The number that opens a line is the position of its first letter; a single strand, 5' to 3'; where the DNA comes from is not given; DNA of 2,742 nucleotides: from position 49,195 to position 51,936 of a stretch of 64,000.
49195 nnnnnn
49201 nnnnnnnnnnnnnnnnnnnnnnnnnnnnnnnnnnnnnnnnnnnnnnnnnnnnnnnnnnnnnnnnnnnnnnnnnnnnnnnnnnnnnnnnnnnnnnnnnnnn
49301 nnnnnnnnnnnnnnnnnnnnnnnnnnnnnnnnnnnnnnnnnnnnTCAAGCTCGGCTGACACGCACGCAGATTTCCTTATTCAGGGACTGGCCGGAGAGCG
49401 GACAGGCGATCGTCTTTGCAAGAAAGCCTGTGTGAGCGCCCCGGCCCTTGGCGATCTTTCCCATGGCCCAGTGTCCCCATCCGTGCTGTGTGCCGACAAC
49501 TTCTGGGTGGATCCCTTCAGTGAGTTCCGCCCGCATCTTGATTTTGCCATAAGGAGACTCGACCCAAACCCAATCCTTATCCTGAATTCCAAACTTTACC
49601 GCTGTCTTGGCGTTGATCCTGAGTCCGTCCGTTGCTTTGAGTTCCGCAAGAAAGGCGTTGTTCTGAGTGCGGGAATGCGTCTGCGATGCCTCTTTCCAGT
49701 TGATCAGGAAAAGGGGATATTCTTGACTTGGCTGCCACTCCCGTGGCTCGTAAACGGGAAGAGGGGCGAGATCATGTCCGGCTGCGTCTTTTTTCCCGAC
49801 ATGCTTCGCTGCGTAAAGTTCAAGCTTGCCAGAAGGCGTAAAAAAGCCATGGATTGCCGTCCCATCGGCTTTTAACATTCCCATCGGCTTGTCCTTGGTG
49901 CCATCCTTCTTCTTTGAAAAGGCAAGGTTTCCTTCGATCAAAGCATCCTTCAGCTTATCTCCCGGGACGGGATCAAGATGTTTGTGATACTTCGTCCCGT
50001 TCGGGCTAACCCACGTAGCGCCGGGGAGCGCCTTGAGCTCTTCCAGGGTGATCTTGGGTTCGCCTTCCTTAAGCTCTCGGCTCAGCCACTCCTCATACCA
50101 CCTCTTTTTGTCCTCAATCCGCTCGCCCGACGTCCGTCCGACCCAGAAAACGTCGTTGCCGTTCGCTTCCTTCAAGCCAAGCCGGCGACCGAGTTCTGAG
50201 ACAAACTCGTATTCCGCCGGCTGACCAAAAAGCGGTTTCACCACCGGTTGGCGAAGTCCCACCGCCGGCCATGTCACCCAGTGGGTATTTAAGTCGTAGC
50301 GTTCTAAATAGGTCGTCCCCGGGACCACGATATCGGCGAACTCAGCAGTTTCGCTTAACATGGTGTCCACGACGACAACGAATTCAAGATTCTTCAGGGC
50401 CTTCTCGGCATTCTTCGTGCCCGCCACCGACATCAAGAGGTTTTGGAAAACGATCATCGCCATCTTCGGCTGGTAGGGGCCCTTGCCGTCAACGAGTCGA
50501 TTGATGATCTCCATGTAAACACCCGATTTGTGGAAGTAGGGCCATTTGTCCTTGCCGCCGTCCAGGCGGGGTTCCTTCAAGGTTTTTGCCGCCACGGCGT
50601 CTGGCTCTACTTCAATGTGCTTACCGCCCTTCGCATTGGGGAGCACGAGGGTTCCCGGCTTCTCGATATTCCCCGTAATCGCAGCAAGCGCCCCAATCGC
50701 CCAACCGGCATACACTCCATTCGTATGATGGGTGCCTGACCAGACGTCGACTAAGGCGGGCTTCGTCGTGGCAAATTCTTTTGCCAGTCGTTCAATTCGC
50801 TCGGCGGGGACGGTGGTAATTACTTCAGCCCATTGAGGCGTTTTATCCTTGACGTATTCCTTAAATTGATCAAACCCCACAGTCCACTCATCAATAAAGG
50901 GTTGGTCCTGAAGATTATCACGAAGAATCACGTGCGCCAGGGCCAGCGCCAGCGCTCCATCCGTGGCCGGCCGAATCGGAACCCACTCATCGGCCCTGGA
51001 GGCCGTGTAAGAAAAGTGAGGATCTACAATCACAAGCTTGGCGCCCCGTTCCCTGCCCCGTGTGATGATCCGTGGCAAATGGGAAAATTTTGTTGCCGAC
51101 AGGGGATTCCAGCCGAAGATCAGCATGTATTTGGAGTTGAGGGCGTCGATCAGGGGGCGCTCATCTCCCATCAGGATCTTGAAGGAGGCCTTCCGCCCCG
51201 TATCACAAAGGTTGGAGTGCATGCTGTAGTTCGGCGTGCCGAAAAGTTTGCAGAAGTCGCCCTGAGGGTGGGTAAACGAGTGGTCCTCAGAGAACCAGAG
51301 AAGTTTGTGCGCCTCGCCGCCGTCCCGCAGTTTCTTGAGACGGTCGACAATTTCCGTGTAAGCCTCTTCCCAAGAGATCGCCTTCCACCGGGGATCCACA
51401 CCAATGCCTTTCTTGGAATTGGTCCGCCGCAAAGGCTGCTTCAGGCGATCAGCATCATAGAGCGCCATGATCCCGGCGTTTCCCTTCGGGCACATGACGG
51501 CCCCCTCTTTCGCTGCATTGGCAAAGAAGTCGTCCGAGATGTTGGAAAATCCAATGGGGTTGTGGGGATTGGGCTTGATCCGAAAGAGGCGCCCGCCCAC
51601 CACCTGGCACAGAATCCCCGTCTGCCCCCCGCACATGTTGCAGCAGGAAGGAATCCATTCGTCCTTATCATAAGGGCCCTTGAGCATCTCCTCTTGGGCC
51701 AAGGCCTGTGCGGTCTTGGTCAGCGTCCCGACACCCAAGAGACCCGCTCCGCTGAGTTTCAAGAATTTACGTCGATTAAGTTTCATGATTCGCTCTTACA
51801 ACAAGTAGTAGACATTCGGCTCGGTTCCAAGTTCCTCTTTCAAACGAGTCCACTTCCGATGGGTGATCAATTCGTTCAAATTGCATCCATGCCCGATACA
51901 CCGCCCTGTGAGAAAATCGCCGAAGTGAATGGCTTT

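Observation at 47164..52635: Tat-exported two-subunit Cys-ligand molybdoenzyme with TorD-like chaperone and an OprO/P-type anion porin, sitting directly upstream of a bis-MGD biosynthesis cluster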

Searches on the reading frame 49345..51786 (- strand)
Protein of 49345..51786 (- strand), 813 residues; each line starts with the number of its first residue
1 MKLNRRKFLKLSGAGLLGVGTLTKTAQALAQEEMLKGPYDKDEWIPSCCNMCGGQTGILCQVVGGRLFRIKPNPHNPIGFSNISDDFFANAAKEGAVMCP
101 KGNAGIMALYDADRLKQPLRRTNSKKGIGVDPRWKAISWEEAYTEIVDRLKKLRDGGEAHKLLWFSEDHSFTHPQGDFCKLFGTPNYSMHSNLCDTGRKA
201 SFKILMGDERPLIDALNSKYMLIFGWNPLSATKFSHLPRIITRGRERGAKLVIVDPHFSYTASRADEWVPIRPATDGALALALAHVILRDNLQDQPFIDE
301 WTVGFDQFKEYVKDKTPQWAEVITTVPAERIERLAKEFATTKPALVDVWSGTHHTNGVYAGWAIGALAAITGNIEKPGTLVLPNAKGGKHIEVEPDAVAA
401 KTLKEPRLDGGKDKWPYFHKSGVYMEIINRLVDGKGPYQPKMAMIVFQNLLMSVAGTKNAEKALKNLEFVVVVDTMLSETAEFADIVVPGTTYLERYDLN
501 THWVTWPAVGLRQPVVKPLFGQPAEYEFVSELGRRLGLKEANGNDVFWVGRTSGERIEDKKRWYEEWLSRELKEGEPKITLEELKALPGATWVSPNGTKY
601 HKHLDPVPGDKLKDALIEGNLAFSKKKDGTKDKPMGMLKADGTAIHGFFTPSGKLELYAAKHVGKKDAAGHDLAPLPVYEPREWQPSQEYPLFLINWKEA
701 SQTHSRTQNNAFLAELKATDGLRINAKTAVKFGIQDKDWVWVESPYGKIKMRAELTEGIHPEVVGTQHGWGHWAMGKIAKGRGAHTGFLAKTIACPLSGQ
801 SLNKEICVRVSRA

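Call 3: search_protein_families(library=pfam, proteins=[window:49345-51786:-])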
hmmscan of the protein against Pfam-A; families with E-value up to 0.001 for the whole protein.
window:49345-51786:- (813 aa): 3 families
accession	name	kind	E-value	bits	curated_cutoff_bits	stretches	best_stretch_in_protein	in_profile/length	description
PF00384.28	Molybdopterin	-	2.5e-36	125.9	24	1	114-532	1-350/353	Molybdopterin oxidoreductase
PF01568.27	Molydop_binding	-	1.1e-18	67.7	26.8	1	692-799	1-102/110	Molydopterin dinucleotide binding domain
PF04879.21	Molybdop_Fe4S4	-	2.8e-05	24.4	22.7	1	43-110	2-54/55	Molybdopterin oxidoreductase Fe4S4 domain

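Call 4: search_protein_families(library=ncbifam, proteins=[window:49345-51786:-])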
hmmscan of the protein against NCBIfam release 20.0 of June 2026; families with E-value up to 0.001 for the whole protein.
window:49345-51786:- (813 aa): 26 families (the best 25 are shown)
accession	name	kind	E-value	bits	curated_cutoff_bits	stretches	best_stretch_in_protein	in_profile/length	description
NF012032.0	PRK15488.1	equivalog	1.1e-115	387.4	694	2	1-540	1-531/759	thiosulfate reductase PhsA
NF041714.1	arsenate_red_ArrA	equivalog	2e-75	254.5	1600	3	2-308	2-302/848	arsenate respiratory reductase molybdopterin-containing subunit ArrA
TIGR02166.1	dmsA_ynfE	subfamily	3.2e-74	250.4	777.7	2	3-541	1-562/794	DMSO/selenate family reductase complex A subunit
TIGR01591.1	Fdh-alpha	equivalog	5.9e-68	229.5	666.25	2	95-541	34-482/672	formate dehydrogenase subunit alpha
NF041884.1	selenate_YnfF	exception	6e-52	176.6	1650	2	3-558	1-576/798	selenate/tellurate reductase subunit YnfF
TIGR00509.1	bisC_fam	subfamily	8e-51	173.2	1017.55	2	239-541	195-515/772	molybdopterin guanine dinucleotide-containing S/N-oxide reductase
TIGR03479.1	DMSO_red_II_alp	subfamily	1.1e-50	172.6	984.75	3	99-302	105-307/913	molybdopterin-dependent oxidoreductase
NF041885.1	selenate_YnfE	exception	1.1e-50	172.3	1675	2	214-375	215-399/805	selenate/tellurate reductase subunit YnfE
NF011566.1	PRK14990.1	exception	1.4e-50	172.1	1600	3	214-541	228-582/814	dimethylsulfoxide reductase subunit A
NF041783.2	mnquin_red_QrcB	equivalog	2.4e-45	154.9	440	2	43-537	51-504/695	menaquinone reductase molybdopterin-binding-like subunit QrcB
NF047855.1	AssmNtatRedNasC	equivalog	6.7e-42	143.6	1100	3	92-378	56-340/708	assimilatory nitrate reductase catalytic subunit NasC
NF011682.0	PRK15102.1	equivalog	7.8e-37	126.8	909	2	224-379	233-395/829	trimethylamine-N-oxide reductase TorA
TIGR02164.1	torA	equivalog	8.5e-35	120.1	1465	2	222-379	227-391/824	trimethylamine-N-oxide reductase TorA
NF011567.1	PRK14991.1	equivalog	2.6e-31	108.2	1750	3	684-777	872-964/1022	tetrathionate reductase subunit TtrA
TIGR01553.1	formate-DH-alph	equivalog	2e-26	92.1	814.2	2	213-303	217-305/1009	formate dehydrogenase-N subunit alpha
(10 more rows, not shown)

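Call 6: search_solved_structures(query=window:49345-51786:-, max_evalue=1e-10)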
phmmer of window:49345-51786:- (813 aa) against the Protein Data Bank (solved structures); distinct sequences matched with E-value up to 1e-10: 47.
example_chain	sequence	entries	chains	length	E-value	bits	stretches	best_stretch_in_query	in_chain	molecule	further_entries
2vpw_A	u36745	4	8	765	2.4e-75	257.4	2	4-540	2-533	THIOSULFATE REDUCTASE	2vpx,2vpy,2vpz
6cz7_A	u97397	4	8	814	2.8e-62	214.2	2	43-524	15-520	ArrA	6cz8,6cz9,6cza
2e7z_A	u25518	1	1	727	2.2e-54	188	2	103-374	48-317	Acetylene hydratase Ahy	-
1aa6_A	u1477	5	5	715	2e-35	125.3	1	97-539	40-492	FORMATE DEHYDROGENASE H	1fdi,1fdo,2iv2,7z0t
9t1s_L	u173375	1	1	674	5.4e-34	120.6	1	221-497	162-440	formate dehydrogenase (coenzyme F420)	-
7qv7_S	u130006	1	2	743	1.6e-33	119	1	94-544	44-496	Hydrogen dependent carbon dioxide reductase subunit FdhF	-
9vap_A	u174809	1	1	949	2.3e-33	118.5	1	3-357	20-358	Formate dehydrogenase molybdopterin-binding subunit FdhA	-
5e7o_A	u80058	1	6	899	2.9e-33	118.2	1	98-302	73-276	DMSO reductase family type II enzyme, molybdopterin subunit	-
4ydd_A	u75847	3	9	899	3.2e-33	118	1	98-302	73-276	DMSO reductase family type II enzyme, molybdopterin subunit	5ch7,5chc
9wxb_B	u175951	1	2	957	1.3e-32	116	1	98-501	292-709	Formate dehydrogenase alpha subunit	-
7bkb_D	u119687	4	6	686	2.9e-32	114.8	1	47-539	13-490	Formate dehydrogenase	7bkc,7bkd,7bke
7l5i_A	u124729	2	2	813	7.2e-32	113.6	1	133-541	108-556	Trimethylamine-N-oxide reductase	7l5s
7vw6_A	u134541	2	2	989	6e-31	110.5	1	97-540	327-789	Formate dehydrogenase | Tungsten-containing formate dehydrogenase alpha subunit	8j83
7e5z_A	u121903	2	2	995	6.1e-31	110.5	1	97-540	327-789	Formate dehydrogenase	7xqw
6tg9_A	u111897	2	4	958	1.8e-29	105.6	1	98-498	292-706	Formate dehydrogenase subunit alpha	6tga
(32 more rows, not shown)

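Call 7: find_homologous_proteins(query=window:49345-51786:-, max_evalue=1e-20)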
Query window:49345-51786:- (813 aa): 1499 proteins with E <= 1e-20 among 8000 candidates; the best 120 are listed.
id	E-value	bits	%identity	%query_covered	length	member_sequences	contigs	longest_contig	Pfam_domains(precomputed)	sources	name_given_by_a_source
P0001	0.0e+0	1918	100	100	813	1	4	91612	PF00384.28,PF01568.28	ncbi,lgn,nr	ncbi:MAG: molybdopterin-dependent oxidoreductase [Candidatus Omnitrophica bacterium]|nr:molybdopteri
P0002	0.0e+0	1632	84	100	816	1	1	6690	PF00384.28,PF01568.28,PF04879.22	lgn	-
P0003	0.0e+0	1585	82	99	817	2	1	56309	PF00384.28,PF01568.28,PF04879.22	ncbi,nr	ncbi:MAG: molybdopterin-dependent oxidoreductase [Candidatus Omnitrophica bacterium]|nr:molybdopteri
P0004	0.0e+0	1580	82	100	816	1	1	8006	PF00384.28,PF01568.28,PF04879.22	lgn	-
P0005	0.0e+0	1573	81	100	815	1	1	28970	PF00384.28,PF01568.28,PF04879.22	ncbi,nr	ncbi:MAG: molybdopterin-dependent oxidoreductase [Candidatus Omnitrophica bacterium]|nr:molybdopteri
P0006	0.0e+0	1572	81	100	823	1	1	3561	PF00384.28,PF01568.28,PF04879.22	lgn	-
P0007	0.0e+0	1570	81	100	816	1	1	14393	PF00384.28,PF01568.28,PF04879.22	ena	-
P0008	0.0e+0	1566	80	100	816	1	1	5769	PF00384.28,PF01568.28,PF04879.22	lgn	-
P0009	0.0e+0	1565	82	100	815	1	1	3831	PF00384.28,PF01568.28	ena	-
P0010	0.0e+0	1561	82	97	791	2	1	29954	PF00384.28,PF01568.28,PF04879.22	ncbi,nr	ncbi:MAG: molybdopterin-dependent oxidoreductase [Candidatus Omnitrophica bacterium]|nr:molybdopteri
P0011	0.0e+0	1556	80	100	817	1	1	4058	PF00384.28,PF01568.28,PF04879.22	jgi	jgi:thiosulfate reductase/polysulfide reductase chain A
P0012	0.0e+0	1554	81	98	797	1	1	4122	PF00384.28,PF01568.28,PF04879.22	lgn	-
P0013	0.0e+0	1547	79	100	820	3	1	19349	PF00384.28,PF01568.28,PF04879.22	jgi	-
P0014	0.0e+0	1541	80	100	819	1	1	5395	PF00384.28,PF01568.28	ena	-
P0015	0.0e+0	1538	79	100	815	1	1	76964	PF00384.28,PF01568.28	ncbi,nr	ncbi:MAG: molybdopterin-dependent oxidoreductase [Candidatus Omnitrophica bacterium]|nr:molybdopteri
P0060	0.0e+0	1226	64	100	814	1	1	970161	PF00384.28,PF01568.28,PF04879.22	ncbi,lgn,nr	ncbi:MAG: molybdopterin-dependent oxidoreductase [Elusimicrobia bacterium]|nr:molybdopterin-dependen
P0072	0.0e+0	1212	63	98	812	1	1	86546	PF00384.28,PF01568.28,PF04879.22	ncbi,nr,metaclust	ncbi:MAG: hypothetical protein A2176_10465 [Spirochaetes bacterium RBG_13_51_14]|nr:MAG: hypothetica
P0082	0.0e+0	1169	61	100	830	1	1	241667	PF00384.28,PF01568.28,PF04879.22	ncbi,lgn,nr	ncbi:MAG: molybdopterin-dependent oxidoreductase [Planctomycetes bacterium]|nr:molybdopterin-depende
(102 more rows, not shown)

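Call 9: find_encoding_contigs(protein=P0060, flank=9000, max_places=1)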
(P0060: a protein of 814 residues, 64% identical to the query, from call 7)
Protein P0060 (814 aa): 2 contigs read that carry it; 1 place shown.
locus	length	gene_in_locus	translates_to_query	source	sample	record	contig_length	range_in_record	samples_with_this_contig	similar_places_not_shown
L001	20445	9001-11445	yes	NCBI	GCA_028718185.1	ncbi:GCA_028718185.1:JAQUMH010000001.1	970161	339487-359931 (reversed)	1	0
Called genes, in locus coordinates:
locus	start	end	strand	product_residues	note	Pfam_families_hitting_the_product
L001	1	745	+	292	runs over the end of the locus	PF00348:polyprenyl_synt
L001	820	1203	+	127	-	PF07009:NusG_II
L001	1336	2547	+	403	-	PF07456:Hpre_diP_synt_I, PF02361:CbiQ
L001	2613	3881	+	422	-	-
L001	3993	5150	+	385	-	-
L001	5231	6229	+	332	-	PF02424:ApbE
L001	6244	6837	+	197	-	PF04205:FMN_bind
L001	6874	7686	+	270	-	PF12838:Fer4_7 (weak), PF13187:Fer4_9 (weak), PF13247:Fer4_11, PF13237:Fer4_10 (weak), PF00037:Fer4 (weak), PF12797:Fer4_2 (weak), PF12837:Fer4_6 (weak), PF12838:Fer4_7 (weak), +2 more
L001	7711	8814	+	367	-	PF03916:NrfD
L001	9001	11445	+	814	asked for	PF04879:Molybdop_Fe4S4, PF00384:Molybdopterin, PF01568:Molydop_binding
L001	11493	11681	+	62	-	PF02416:TatA_B_E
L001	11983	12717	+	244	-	PF00902:TatC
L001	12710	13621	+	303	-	-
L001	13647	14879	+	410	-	PF04055:Radical_SAM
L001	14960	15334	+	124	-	PF00571:CBS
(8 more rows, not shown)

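Call 10: find_encoding_contigs(protein=P0082, flank=9000, max_places=1)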
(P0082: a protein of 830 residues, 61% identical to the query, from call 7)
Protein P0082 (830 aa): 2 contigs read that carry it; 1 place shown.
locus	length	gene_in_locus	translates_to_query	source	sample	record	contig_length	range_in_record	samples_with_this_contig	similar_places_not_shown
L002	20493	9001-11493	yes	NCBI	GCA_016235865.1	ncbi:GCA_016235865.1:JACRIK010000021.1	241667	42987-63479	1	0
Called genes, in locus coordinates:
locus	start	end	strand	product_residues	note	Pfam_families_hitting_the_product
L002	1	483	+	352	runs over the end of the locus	PF02424:ApbE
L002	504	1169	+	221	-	-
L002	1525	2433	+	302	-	PF12974:Phosphonate-bd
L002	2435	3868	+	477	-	PF00672:HAMP, PF00512:HisKA, PF02518:HATPase_c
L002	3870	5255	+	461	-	PF00072:Response_reg, PF00158:Sigma54_activat, PF01078:Mg_chelatase (faint), PF14532:Sigma54_activ_2, PF07728:AAA_5 (faint), PF25601:AAA_lid_14, PF02954:HTH_8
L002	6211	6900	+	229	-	PF06971:Put_DNA-bind_N, PF02629:CoA_binding, PF01408:GFO_IDH_MocA (weak)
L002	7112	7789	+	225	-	PF12797:Fer4_2 (weak), PF12838:Fer4_7, PF13247:Fer4_11, PF13237:Fer4_10, PF13187:Fer4_9 (weak), PF00037:Fer4 (weak), PF12837:Fer4_6 (weak), PF12838:Fer4_7 (weak), +2 more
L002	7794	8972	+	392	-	PF03916:NrfD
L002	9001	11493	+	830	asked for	PF04879:Molybdop_Fe4S4, PF00384:Molybdopterin, PF01568:Molydop_binding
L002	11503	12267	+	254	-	PF01925:TauE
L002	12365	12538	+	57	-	PF02416:TatA_B_E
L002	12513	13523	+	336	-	PF04055:Radical_SAM, PF06463:Mob_synth_C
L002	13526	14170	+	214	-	-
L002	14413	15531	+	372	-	-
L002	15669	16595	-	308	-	PF01040:UbiA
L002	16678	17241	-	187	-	PF00160:Pro_isomerase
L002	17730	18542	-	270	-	PF00160:Pro_isomerase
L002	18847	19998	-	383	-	PF10396:TrmE_N, PF12631:MnmE_helical (faint), PF00009:GTP_EFTU (faint), PF01926:MMR_HSR1, PF02421:FeoB_N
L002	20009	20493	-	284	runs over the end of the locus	PF03309:Pan_kinase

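Call 11: find_encoding_contigs(protein=P0072, flank=9000, max_places=1)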
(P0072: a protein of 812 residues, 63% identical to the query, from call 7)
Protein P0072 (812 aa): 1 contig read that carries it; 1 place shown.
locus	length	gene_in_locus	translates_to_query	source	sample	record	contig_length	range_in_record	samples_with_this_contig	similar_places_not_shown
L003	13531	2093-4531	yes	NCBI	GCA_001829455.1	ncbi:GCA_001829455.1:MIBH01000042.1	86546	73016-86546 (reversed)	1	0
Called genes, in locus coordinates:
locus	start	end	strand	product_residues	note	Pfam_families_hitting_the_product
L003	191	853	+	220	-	PF13183:Fer4_8 (faint), PF13237:Fer4_10 (weak), PF13247:Fer4_11, PF13187:Fer4_9 (weak), PF00037:Fer4 (weak), PF12797:Fer4_2 (weak), PF13237:Fer4_10 (weak), PF12838:Fer4_7 (weak)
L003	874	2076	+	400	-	PF03916:NrfD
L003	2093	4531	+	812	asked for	PF04879:Molybdop_Fe4S4, PF00384:Molybdopterin, PF01568:Molydop_binding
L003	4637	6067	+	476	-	-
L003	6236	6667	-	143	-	PF03473:MOSC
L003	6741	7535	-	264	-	PF04055:Radical_SAM, PF06463:Mob_synth_C (weak)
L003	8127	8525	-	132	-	PF00072:Response_reg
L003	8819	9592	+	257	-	PF02634:FdhD-NarQ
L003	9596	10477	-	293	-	PF24859:FdhE_central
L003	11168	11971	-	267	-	PF12797:Fer4_2 (faint), PF12838:Fer4_7 (weak), PF13187:Fer4_9 (weak), PF13237:Fer4_10 (weak), PF13247:Fer4_11, PF12838:Fer4_7 (weak), PF00037:Fer4 (weak), PF12837:Fer4_6 (weak), +1 more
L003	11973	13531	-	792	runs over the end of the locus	PF00384:Molybdopterin, PF01568:Molydop_binding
